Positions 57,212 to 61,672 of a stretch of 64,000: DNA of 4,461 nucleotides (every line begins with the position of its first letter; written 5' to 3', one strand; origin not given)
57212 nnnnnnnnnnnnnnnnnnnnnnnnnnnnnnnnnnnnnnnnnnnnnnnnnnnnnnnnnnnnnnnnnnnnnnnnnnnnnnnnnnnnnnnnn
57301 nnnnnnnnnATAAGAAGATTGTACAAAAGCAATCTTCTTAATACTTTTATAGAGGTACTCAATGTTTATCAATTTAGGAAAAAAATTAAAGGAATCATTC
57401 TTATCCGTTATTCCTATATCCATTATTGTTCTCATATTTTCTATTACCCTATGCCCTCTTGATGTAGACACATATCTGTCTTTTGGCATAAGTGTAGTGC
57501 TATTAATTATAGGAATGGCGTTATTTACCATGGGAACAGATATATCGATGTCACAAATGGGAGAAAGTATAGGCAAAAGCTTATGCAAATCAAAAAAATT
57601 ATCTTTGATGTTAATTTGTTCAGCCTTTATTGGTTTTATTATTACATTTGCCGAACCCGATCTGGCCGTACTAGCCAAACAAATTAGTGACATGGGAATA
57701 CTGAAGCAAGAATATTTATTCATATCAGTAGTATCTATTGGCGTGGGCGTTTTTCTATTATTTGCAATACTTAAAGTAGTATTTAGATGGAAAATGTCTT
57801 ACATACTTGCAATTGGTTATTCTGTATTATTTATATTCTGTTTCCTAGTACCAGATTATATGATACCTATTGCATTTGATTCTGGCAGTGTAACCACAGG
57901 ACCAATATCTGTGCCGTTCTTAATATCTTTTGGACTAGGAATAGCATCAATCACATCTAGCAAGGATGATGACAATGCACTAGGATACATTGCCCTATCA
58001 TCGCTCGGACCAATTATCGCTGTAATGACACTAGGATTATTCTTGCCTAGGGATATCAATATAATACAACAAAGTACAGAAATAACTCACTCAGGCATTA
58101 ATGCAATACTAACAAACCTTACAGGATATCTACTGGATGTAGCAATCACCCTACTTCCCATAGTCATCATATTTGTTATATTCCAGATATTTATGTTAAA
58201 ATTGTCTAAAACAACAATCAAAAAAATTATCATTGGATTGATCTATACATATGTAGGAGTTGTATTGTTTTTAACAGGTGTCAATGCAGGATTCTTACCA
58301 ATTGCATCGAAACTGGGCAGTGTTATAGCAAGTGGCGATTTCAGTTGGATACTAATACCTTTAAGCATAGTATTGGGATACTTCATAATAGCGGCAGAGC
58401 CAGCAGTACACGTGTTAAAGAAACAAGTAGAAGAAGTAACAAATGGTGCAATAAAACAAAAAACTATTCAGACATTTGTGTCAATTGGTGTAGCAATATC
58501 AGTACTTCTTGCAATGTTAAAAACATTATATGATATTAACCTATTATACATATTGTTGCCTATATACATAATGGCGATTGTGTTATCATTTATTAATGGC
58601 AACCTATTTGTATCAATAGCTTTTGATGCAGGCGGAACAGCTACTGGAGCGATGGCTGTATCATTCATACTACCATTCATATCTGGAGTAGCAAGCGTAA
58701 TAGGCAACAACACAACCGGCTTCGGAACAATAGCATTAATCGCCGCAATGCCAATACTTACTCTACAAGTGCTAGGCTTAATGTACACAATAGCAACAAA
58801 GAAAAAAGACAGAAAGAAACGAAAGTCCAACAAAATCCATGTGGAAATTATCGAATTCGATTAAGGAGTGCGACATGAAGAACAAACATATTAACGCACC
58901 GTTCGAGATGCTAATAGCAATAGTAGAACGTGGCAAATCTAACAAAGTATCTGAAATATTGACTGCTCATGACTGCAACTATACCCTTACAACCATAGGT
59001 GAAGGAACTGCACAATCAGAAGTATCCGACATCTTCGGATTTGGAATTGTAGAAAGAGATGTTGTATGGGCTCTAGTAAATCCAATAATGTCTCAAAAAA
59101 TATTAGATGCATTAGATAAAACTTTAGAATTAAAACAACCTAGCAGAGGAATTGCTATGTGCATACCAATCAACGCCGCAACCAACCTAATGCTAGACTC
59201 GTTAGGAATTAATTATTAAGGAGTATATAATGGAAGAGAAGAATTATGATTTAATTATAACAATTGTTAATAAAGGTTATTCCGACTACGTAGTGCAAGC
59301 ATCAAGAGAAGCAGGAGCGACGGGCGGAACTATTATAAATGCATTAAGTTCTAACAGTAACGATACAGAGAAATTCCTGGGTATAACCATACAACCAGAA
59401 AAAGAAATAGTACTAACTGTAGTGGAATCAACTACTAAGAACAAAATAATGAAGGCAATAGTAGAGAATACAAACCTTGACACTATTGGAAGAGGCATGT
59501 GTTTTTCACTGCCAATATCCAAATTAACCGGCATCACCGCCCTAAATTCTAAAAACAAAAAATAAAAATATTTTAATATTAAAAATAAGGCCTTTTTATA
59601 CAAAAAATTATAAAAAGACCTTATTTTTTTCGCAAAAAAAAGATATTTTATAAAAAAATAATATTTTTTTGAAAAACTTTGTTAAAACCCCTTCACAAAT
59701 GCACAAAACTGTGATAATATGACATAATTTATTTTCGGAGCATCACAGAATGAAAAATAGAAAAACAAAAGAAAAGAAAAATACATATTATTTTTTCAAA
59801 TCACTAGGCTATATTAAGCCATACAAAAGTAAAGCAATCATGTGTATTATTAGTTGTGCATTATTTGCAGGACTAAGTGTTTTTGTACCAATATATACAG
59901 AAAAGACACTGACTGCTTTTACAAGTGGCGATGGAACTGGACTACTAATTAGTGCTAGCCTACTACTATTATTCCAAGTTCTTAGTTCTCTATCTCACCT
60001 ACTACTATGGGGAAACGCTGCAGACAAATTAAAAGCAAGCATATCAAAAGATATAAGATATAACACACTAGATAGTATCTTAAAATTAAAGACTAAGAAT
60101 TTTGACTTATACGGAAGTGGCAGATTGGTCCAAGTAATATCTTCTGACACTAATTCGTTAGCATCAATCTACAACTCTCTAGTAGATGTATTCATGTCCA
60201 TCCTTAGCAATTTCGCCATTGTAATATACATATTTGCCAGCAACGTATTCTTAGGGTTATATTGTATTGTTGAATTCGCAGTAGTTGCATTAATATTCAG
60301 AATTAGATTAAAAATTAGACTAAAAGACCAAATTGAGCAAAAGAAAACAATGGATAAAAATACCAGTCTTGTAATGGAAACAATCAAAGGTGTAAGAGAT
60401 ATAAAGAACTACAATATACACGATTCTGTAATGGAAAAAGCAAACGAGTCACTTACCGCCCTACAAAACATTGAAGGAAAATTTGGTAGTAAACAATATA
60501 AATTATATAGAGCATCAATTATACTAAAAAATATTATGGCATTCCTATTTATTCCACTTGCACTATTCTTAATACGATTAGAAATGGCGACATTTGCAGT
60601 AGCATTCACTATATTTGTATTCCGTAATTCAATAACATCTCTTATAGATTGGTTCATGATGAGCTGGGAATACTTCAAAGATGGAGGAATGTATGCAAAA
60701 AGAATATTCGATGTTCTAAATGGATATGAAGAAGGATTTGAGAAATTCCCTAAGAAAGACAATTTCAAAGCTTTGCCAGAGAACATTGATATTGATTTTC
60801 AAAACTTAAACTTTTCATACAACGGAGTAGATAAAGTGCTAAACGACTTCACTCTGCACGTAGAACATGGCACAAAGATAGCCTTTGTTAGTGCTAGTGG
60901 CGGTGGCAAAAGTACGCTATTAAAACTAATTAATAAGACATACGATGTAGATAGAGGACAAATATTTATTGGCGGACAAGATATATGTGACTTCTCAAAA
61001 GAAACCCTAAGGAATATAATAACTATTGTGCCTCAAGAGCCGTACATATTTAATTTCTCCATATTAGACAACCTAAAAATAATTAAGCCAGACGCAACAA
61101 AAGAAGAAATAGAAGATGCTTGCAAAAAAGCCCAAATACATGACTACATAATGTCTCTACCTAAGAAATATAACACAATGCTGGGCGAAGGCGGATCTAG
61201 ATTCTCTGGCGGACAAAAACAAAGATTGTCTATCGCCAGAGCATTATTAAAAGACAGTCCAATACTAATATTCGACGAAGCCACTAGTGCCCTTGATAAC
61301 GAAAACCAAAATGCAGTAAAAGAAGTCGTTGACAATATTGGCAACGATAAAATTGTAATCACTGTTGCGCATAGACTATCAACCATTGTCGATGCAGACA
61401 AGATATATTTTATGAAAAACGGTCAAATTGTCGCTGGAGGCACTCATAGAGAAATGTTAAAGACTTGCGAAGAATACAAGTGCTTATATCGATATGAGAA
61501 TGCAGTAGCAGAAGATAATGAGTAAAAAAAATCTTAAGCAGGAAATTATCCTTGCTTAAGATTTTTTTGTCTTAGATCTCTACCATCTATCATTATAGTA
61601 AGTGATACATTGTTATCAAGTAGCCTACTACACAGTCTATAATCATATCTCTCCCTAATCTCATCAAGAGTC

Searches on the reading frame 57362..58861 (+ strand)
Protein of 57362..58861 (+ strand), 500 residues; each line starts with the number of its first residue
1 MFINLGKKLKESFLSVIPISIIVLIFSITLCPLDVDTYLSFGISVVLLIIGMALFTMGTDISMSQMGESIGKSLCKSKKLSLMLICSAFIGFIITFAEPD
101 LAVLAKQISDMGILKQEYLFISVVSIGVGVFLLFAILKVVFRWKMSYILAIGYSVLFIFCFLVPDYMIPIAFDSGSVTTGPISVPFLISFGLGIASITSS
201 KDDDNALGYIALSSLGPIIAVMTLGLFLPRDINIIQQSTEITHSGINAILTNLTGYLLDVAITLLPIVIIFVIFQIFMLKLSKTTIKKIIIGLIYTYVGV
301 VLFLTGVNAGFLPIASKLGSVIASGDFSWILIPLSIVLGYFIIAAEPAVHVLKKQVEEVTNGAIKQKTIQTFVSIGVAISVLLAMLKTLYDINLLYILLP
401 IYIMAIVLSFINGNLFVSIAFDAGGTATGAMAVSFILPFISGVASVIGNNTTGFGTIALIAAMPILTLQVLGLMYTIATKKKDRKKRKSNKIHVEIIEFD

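Call 78: search_protein_families(library=pfam, proteins=[window:57362-58861:+], max_evalue=0.00001)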
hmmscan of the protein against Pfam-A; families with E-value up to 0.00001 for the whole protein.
window:57362-58861:+ (500 aa): 1 family
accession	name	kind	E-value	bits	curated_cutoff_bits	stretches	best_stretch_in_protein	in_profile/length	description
PF07556.16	DUF1538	-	9.9e-121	401.2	22.6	2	267-473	1-210/211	Protein of unknown function (DUF1538)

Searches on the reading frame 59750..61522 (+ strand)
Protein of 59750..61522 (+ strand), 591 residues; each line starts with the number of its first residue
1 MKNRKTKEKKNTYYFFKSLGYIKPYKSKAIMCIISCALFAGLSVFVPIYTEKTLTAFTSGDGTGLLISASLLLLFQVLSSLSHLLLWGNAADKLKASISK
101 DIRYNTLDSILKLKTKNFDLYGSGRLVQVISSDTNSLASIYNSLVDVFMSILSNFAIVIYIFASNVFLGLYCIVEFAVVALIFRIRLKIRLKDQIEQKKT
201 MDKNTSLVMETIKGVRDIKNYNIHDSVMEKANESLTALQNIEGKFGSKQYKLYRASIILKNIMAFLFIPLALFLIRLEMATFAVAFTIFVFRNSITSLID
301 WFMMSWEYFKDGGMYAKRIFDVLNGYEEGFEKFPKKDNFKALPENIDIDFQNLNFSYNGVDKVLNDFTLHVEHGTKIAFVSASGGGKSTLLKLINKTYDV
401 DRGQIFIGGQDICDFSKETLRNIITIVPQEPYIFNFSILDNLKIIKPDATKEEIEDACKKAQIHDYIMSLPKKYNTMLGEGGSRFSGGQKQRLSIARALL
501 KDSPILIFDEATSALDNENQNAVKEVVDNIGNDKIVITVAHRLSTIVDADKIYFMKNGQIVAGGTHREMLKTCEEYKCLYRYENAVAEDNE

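Call 78: search_protein_families(library=pfam, proteins=[window:59750-61522:+], max_evalue=0.00001)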
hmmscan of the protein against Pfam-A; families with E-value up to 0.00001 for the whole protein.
window:59750-61522:+ (591 aa): 3 families
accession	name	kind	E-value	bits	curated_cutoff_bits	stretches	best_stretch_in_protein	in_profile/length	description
PF00005.33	ABC_tran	-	3e-27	96.3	25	1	364-513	1-137/137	ABC transporter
PF00664.28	ABC_membrane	-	2.4e-18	67.2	28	1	31-273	3-244/274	ABC transporter transmembrane region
PF02463.25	SMC_N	-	2.9e-08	33.9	40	1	198-556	88-212/220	RecF/RecN/SMC N terminal domain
